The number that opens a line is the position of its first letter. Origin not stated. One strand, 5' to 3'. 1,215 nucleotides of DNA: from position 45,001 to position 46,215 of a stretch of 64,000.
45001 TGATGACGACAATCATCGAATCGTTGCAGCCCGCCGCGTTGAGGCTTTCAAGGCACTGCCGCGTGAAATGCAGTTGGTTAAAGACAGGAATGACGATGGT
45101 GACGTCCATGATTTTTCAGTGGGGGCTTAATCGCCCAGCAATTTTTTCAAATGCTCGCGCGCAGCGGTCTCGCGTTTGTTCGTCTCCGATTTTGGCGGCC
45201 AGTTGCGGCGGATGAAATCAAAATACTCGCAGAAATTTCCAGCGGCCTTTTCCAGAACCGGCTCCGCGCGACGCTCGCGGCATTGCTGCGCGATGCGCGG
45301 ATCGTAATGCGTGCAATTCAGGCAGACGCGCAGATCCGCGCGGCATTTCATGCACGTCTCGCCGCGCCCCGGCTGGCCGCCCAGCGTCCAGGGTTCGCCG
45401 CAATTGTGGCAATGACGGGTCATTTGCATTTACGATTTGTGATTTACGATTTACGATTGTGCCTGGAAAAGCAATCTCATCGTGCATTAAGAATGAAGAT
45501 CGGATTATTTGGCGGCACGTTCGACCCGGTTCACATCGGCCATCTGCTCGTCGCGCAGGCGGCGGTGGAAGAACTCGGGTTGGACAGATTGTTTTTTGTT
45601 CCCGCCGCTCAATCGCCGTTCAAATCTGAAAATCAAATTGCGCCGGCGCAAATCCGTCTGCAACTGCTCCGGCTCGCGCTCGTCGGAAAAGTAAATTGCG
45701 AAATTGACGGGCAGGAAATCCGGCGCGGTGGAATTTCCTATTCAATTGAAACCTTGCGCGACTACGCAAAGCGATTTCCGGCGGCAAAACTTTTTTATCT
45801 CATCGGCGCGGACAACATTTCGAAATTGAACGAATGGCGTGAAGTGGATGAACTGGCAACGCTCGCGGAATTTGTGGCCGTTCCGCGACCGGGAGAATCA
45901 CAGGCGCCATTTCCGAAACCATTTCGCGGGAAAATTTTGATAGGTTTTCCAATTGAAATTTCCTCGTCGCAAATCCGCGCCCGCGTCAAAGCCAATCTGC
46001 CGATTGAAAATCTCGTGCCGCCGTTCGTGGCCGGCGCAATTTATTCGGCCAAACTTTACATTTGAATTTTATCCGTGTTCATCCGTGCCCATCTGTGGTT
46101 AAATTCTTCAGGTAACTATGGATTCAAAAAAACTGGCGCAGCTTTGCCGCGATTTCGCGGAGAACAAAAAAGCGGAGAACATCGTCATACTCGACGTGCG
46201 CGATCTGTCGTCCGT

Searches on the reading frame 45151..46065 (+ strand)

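Call 39: search_protein_families(library=pfam, proteins=[window:45151-46065:+], max_evalue=0.00001)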
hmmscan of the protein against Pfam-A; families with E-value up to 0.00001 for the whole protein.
window:45151-46065:+ (304 aa): 1 family
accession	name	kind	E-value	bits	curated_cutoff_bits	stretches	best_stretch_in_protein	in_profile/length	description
PF01467.32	CTP_transf_like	-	3.2e-20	73.1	21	1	119-278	1-133/133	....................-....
